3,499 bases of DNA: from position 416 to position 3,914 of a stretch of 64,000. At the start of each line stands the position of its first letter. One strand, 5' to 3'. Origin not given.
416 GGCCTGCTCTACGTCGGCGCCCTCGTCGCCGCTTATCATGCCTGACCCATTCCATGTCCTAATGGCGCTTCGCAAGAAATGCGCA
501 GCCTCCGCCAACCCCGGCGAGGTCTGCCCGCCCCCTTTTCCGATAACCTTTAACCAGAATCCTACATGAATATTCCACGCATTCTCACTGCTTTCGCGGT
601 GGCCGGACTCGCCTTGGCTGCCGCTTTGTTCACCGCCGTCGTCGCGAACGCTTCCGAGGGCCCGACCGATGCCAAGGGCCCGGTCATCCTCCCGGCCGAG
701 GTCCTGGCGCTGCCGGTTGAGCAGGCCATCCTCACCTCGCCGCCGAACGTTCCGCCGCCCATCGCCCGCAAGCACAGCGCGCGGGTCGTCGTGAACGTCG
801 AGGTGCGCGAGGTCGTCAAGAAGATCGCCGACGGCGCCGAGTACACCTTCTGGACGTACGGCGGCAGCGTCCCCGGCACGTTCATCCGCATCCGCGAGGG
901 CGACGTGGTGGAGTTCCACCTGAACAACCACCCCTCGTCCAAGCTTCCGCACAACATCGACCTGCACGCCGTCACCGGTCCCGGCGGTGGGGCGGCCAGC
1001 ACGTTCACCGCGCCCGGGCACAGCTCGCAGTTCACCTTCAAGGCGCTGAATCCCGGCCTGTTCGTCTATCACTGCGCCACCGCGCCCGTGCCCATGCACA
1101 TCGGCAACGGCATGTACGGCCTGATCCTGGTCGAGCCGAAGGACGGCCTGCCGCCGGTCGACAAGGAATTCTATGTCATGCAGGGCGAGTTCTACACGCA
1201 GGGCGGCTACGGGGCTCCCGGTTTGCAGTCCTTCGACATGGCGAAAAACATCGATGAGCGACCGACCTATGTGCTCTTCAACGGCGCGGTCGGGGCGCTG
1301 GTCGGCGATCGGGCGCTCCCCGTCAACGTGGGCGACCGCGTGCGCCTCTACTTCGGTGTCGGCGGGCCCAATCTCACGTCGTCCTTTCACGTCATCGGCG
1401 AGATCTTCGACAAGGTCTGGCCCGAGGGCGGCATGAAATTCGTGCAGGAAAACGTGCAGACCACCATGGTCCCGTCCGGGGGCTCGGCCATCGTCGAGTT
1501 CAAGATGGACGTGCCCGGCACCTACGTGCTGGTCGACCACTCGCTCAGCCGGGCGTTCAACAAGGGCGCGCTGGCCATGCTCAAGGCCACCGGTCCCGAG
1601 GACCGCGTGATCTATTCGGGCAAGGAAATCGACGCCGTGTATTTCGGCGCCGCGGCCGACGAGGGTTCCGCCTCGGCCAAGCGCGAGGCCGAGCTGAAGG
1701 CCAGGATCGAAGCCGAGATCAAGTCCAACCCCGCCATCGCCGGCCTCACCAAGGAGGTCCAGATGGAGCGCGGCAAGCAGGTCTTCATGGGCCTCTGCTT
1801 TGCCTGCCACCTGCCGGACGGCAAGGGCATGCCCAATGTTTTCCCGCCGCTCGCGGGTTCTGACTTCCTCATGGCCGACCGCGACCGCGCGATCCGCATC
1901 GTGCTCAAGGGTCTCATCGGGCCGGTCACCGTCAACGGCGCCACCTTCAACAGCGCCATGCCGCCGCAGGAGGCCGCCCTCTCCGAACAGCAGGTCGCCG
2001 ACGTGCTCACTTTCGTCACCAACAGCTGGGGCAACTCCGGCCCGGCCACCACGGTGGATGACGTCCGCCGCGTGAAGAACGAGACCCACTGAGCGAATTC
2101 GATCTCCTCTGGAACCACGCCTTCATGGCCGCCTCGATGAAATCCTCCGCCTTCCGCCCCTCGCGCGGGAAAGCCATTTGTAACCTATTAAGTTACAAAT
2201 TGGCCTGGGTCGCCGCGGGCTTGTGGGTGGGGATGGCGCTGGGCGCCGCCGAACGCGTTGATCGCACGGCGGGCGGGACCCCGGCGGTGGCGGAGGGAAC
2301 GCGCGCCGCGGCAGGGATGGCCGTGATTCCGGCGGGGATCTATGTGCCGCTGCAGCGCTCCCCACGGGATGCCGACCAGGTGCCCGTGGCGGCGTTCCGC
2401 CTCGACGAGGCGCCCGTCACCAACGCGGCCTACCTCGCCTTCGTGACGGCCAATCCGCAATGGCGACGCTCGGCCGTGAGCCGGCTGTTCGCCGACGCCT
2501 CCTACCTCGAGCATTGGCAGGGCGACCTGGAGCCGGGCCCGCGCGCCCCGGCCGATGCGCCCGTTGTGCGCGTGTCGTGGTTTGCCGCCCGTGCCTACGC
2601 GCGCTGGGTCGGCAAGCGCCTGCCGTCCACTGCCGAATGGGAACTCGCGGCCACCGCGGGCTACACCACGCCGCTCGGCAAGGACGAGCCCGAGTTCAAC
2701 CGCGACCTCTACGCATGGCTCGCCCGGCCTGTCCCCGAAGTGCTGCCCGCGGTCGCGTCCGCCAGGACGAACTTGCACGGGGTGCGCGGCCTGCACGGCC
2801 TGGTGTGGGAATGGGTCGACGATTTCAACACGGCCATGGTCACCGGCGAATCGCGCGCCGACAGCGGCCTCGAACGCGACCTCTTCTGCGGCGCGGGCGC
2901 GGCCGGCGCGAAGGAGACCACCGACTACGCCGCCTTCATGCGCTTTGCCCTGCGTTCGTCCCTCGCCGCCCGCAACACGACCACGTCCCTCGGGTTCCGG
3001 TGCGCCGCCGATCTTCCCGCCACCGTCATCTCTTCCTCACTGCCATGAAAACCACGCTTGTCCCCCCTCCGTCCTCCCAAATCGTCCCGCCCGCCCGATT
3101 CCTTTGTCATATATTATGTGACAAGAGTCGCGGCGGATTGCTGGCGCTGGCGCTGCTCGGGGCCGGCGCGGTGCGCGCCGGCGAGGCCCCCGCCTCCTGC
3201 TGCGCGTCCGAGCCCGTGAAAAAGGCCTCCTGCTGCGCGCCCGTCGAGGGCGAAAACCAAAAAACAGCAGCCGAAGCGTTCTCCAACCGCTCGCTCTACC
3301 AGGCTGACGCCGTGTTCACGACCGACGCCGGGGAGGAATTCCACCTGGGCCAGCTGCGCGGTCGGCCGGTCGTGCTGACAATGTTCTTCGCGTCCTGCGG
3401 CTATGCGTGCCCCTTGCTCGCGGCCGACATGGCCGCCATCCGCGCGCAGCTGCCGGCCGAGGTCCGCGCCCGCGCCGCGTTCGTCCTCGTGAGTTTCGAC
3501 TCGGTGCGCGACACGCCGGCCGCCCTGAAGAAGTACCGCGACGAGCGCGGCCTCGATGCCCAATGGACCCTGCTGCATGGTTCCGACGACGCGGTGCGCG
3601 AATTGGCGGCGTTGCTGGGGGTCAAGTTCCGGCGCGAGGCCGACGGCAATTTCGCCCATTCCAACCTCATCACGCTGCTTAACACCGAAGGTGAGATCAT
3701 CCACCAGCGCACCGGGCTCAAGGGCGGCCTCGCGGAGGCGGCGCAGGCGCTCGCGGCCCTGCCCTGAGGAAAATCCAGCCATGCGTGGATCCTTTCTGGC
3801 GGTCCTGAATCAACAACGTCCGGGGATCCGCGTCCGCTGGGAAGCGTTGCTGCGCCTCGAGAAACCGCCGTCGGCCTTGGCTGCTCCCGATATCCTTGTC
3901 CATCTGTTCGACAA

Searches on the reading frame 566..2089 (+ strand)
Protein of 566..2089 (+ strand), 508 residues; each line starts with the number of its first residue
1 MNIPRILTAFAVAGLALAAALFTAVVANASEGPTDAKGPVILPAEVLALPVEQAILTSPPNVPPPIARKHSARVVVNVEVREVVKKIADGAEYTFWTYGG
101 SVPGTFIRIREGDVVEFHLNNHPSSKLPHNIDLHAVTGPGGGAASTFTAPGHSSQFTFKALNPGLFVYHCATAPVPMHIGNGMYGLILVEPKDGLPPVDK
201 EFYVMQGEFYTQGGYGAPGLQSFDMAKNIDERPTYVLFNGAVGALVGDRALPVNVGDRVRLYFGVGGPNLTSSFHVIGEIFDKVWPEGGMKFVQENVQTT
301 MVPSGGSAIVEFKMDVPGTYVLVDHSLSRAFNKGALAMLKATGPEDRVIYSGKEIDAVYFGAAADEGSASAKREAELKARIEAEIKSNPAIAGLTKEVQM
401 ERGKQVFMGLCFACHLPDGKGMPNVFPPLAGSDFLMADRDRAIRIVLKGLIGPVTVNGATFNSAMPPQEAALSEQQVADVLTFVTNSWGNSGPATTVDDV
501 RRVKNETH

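Call 12: search_protein_families(library=pfam, proteins=[window:566-2089:+], max_evalue=0.001)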
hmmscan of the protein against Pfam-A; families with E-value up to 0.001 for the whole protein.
window:566-2089:+ (508 aa): 5 families
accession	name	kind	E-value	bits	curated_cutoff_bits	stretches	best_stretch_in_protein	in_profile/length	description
PF07731.20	Cu-oxidase_2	-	1.5e-10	41.4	20.4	1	104-192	32-136/137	Multicopper oxidase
PF00034.26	Cytochrom_C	-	6.5e-10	40.6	21.3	1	401-487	2-89/90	Cytochrome c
PF07732.21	Cu-oxidase_3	-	2e-09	38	21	1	85-193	7-118/119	Multicopper oxidase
PF13442.11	Cytochrome_CBB3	-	8.6e-07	29.6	27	1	399-484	2-68/68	Cytochrome C oxidase, cbb3-type, subunit III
PF00127.26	Copper-bind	-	0.00051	20.8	21.2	0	107-190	19-99/99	Copper binding proteins, plastocyanin/azurin family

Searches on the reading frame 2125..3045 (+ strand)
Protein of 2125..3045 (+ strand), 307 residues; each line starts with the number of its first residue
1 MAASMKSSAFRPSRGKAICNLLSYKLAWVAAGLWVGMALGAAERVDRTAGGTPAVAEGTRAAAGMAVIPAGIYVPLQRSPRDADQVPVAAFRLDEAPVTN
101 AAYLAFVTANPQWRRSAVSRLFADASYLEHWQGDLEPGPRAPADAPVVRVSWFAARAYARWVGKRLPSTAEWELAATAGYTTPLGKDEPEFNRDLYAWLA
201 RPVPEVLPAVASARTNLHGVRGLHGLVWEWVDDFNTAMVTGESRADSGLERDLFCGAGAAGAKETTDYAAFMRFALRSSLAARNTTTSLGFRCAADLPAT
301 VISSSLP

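Call 12: search_protein_families(library=pfam, proteins=[window:2125-3045:+], max_evalue=0.001)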
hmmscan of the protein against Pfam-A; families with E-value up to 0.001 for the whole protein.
window:2125-3045:+ (307 aa): 2 families
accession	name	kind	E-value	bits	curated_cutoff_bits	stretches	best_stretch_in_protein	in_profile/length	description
PF03781.23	FGE-sulfatase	-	3.4e-32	112.6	23.3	1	76-294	22-254/255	Sulfatase-modifying factor enzyme 1-like domain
PF11139.14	SfLAP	-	9e-06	25.7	35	1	14-108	24-120/213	Sap, sulfolipid-1-addressing protein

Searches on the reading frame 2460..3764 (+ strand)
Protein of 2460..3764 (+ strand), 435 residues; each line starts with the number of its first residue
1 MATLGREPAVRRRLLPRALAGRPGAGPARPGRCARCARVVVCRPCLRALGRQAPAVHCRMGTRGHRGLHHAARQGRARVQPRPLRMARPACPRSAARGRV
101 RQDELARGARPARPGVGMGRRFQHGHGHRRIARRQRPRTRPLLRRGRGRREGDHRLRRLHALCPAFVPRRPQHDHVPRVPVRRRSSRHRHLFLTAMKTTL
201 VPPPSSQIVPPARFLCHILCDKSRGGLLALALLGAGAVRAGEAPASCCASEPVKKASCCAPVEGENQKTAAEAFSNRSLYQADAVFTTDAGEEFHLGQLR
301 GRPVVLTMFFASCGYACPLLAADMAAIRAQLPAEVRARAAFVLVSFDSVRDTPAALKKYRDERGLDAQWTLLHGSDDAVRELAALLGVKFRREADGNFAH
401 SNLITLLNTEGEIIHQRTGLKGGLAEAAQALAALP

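Call 12: search_protein_families(library=pfam, proteins=[window:2460-3764:+], max_evalue=0.001)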
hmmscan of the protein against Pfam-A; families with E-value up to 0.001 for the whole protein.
window:2460-3764:+ (435 aa): 1 family
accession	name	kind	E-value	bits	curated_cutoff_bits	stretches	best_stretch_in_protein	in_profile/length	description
PF02630.20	SCO1-SenC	-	1.8e-15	57.5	22.8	1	286-412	6-133/134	SCO1/SenC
